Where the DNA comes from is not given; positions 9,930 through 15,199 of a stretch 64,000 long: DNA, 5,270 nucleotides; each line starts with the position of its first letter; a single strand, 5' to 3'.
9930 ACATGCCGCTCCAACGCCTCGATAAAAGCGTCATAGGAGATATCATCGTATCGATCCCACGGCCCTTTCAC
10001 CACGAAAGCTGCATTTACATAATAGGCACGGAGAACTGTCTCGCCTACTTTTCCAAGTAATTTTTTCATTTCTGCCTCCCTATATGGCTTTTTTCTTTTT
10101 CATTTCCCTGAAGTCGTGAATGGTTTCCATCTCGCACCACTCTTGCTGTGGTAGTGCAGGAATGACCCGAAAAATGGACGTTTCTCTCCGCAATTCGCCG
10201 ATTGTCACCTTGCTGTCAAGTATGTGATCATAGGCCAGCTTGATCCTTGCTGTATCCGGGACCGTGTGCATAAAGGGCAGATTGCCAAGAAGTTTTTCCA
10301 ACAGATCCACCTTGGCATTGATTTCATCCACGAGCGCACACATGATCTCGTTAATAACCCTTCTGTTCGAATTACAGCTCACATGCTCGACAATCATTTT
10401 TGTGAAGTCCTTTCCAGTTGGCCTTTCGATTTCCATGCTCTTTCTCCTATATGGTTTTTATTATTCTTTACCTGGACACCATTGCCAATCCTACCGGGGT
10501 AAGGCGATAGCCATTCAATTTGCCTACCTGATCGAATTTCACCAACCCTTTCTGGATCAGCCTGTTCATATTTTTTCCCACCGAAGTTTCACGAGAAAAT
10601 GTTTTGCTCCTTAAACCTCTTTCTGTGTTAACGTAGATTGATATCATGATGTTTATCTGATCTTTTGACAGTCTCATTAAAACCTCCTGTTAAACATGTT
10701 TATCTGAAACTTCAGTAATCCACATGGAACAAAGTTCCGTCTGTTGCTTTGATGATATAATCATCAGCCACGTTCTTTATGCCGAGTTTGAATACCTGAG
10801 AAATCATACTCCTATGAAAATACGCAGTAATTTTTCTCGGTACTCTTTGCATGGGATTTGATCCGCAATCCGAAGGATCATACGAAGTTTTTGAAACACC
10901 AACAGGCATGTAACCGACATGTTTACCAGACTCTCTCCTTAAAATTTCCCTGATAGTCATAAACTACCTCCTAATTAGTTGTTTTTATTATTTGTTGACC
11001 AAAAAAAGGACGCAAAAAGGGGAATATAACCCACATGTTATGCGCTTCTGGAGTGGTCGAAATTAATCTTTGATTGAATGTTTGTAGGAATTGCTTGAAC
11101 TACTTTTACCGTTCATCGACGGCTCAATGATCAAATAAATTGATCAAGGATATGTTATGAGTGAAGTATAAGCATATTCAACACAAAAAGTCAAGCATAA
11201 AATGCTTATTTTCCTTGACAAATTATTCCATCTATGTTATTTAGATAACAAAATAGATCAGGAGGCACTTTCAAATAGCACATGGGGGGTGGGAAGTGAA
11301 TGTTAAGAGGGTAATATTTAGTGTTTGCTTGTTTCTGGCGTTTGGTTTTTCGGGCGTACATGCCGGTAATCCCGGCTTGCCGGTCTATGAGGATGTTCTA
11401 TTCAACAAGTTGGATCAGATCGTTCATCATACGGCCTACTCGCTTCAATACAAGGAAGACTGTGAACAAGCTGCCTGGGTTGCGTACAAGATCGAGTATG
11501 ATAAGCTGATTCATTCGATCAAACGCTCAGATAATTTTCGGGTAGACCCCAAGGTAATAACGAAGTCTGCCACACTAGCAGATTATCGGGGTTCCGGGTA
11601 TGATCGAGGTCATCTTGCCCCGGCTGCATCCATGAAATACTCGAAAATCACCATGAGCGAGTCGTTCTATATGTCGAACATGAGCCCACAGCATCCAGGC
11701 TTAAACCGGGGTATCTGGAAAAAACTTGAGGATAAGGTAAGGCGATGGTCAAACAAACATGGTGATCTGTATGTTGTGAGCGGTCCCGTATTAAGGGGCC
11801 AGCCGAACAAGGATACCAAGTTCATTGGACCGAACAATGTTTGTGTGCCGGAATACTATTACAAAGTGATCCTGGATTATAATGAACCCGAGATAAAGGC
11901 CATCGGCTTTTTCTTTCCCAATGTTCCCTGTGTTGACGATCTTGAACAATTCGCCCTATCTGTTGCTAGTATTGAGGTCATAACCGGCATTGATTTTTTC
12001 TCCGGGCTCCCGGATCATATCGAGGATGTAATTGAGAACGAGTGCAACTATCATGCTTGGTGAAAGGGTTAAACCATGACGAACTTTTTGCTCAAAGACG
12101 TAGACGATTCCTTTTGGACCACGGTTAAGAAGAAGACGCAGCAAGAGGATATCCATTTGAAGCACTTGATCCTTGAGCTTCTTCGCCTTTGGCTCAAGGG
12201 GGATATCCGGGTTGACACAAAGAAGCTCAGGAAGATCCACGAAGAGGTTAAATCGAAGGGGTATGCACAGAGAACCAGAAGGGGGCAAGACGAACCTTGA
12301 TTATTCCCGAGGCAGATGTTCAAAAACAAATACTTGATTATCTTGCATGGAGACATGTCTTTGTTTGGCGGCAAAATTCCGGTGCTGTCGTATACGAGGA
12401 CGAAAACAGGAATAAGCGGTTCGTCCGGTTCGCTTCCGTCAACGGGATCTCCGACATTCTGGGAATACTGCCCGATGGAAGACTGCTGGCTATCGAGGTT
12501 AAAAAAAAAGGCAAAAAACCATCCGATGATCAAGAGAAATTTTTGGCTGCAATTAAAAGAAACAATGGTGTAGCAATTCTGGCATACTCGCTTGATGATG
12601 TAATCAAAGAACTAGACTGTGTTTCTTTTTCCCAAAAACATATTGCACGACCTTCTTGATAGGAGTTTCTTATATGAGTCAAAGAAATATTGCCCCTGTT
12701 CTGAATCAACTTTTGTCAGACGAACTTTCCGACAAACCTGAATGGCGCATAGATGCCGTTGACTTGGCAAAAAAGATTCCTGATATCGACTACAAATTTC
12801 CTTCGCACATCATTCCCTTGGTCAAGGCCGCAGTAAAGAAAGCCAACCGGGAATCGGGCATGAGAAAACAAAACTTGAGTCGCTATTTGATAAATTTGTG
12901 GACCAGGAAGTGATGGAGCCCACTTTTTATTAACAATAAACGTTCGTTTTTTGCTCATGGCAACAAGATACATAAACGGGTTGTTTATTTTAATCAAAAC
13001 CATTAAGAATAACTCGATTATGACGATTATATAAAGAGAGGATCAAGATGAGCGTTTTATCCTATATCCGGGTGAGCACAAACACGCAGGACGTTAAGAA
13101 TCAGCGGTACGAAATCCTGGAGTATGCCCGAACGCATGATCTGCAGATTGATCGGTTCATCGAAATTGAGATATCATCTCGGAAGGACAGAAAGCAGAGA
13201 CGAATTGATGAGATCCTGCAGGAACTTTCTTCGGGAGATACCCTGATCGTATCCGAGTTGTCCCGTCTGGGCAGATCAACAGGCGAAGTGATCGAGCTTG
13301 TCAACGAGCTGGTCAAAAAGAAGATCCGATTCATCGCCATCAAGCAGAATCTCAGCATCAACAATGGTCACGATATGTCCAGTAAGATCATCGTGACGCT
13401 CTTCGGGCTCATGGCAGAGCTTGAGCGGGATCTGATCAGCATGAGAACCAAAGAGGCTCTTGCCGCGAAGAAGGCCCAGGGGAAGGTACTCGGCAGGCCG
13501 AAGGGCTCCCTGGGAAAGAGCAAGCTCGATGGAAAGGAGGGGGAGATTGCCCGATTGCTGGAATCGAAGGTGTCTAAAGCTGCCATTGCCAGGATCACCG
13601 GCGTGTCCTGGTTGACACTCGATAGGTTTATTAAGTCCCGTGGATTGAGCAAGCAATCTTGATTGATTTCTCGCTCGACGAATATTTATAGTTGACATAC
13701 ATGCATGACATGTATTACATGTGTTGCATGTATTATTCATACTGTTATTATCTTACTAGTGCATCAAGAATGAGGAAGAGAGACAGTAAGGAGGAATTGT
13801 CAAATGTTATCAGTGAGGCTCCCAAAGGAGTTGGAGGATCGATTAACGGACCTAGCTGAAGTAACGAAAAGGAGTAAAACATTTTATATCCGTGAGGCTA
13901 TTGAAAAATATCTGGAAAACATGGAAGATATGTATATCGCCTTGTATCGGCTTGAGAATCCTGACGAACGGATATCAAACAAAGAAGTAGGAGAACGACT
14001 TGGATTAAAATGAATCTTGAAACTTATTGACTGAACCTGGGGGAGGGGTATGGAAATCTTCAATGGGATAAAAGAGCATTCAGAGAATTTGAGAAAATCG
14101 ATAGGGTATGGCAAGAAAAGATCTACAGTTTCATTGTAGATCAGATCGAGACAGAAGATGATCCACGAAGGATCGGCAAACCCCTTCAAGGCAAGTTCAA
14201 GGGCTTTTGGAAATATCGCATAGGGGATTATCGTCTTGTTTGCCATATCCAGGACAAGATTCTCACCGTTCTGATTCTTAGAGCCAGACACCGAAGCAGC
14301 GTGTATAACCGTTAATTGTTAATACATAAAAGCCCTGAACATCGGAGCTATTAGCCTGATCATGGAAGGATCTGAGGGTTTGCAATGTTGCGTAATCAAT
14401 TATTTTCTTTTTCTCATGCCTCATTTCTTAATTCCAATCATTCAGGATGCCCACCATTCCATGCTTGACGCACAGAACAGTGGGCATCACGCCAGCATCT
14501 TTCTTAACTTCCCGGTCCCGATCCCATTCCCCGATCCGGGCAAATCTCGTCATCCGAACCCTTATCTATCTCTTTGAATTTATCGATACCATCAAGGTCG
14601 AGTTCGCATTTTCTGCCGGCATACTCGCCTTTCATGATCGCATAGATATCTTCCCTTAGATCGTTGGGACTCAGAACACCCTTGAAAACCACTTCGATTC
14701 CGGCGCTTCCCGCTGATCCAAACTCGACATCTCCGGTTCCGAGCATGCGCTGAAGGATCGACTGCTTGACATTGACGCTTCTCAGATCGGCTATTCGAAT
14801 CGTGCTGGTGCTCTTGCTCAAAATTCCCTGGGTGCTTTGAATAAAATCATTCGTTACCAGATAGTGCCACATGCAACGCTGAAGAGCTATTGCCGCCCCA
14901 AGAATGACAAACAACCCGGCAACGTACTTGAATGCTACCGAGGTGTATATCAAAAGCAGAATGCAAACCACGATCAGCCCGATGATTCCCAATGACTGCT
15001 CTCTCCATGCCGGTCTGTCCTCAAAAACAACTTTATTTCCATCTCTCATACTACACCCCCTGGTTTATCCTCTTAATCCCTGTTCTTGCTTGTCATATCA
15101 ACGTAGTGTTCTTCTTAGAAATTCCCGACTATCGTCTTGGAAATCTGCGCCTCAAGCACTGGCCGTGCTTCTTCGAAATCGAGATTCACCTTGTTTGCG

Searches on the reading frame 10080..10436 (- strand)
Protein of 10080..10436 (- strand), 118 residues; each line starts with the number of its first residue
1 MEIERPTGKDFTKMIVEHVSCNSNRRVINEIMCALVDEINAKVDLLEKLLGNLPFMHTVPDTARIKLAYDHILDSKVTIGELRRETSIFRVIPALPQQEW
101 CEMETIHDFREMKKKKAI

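Call 52: search_protein_families(library=pfam, proteins=[window:10080-10436:-], max_evalue=0.05)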
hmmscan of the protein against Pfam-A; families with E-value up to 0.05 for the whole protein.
window:10080-10436:- (118 aa): 1 family
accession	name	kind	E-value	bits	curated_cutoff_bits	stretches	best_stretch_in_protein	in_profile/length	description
PF05958.17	tRNA_U5-meth_tr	-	0.018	14.5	23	1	12-76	61-122/357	tRNA (Uracil-5-)-methyltransferase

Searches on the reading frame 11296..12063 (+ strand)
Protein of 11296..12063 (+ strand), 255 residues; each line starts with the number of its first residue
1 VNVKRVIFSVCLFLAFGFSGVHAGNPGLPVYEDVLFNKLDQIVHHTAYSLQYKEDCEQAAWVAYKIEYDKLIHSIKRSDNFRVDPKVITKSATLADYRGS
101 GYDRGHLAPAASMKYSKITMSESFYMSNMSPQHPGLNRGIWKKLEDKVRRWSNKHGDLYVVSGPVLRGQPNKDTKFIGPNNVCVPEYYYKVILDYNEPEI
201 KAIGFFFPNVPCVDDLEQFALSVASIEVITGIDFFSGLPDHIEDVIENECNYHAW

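Call 27: search_protein_families(library=pfam, proteins=[window:11296-12063:+], max_evalue=0.01)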
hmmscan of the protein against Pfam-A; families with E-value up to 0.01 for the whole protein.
window:11296-12063:+ (255 aa): 1 family
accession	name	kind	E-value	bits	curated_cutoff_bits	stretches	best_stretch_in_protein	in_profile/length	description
PF01223.29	Endonuclease_NS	-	1.1e-52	179.3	23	1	40-240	16-222/223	DNA/RNA non-specific endonuclease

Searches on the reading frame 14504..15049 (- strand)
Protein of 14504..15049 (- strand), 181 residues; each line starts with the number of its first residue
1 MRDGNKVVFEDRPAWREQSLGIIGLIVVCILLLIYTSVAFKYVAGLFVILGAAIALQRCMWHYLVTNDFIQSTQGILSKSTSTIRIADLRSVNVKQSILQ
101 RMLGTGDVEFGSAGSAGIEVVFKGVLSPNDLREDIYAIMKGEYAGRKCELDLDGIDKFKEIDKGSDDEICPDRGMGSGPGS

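Call 27: search_protein_families(library=pfam, proteins=[window:14504-15049:-], max_evalue=0.01)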
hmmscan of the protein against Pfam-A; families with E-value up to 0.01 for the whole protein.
window:14504-15049:- (181 aa): 1 family
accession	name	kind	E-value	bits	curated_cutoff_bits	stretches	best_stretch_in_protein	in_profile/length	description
PF03703.20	bPH_2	-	7.3e-15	55.4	22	1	61-133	4-76/78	Bacterial PH domain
